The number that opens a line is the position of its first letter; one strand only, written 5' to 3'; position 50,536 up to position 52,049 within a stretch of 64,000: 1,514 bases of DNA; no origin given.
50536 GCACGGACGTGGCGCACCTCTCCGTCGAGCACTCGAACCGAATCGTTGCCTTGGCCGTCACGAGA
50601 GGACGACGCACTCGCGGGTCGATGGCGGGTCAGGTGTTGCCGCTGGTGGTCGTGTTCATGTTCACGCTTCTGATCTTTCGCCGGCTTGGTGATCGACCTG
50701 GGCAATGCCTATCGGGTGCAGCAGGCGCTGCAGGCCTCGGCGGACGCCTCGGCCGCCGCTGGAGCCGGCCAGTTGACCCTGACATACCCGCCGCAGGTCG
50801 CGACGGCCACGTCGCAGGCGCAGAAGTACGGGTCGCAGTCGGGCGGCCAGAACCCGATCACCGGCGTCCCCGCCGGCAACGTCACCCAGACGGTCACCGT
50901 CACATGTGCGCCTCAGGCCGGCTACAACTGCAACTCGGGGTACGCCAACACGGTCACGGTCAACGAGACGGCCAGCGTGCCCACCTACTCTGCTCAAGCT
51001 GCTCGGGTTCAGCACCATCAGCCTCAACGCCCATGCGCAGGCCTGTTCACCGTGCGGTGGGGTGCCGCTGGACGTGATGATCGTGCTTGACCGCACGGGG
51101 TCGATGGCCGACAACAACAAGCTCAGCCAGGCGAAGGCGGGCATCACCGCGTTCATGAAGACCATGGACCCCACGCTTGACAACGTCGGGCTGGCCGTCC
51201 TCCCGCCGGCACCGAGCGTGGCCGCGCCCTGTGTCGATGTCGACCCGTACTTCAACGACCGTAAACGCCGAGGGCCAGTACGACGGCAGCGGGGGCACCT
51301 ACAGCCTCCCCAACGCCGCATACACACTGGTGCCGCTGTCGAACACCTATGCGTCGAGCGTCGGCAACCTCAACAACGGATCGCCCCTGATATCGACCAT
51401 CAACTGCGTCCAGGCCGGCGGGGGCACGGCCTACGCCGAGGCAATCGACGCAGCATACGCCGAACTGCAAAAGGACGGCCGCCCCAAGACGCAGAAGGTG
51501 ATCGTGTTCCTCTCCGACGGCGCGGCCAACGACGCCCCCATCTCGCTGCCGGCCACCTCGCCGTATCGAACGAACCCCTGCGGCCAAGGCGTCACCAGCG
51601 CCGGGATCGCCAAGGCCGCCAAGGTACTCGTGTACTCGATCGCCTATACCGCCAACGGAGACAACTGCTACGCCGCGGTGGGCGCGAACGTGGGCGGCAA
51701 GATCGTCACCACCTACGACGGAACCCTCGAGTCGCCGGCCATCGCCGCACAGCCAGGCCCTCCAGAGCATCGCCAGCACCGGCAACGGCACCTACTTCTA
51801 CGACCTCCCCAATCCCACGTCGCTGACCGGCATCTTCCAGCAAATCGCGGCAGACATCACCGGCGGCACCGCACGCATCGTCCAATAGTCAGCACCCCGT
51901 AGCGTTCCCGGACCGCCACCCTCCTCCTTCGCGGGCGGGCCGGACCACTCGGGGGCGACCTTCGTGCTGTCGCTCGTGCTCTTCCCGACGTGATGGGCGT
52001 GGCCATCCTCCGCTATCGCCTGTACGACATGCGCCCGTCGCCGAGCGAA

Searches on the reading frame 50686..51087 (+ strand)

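Call 28: search_protein_families(library=pfam, proteins=[window:50686-51087:+], max_evalue=0.1)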
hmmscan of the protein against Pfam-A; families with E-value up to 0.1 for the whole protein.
window:50686-51087:+ (134 aa): 1 family
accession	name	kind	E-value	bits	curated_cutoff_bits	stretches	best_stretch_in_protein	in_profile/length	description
PF13400.11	Tad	-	0.00026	21.7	22.3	1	2-28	20-46/47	Putative Flp pilus-assembly TadE/G-like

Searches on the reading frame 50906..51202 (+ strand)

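Call 28: search_protein_families(library=pfam, proteins=[window:50906-51202:+], max_evalue=0.1)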
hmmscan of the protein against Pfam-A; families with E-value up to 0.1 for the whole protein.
window:50906-51202:+ (99 aa): 2 families
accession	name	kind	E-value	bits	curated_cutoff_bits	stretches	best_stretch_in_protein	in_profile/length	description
PF13519.12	VWA_2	-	0.00014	22.9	27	1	57-96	1-42/107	von Willebrand factor type A domain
PF00092.34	VWA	-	0.075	13.7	23.8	1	56-97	1-43/174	von Willebrand factor type A domain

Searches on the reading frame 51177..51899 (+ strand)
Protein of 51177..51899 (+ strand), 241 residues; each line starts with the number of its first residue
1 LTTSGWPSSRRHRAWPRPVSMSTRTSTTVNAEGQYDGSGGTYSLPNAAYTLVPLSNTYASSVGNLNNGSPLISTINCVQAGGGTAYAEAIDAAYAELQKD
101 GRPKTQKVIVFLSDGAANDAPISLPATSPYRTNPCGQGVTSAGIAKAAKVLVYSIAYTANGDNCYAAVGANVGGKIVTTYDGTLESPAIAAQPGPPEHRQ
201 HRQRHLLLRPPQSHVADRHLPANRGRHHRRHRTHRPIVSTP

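Call 28: search_protein_families(library=pfam, proteins=[window:51177-51899:+], max_evalue=0.1)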
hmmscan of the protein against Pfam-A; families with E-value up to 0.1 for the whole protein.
window:51177-51899:+ (241 aa): 2 families
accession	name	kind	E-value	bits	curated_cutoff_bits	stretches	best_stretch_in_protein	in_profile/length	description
PF13519.12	VWA_2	-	0.00023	22.2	27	1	66-115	57-106/107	von Willebrand factor type A domain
PF00092.34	VWA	-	0.00032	21.4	23.8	1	68-126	61-119/174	von Willebrand factor type A domain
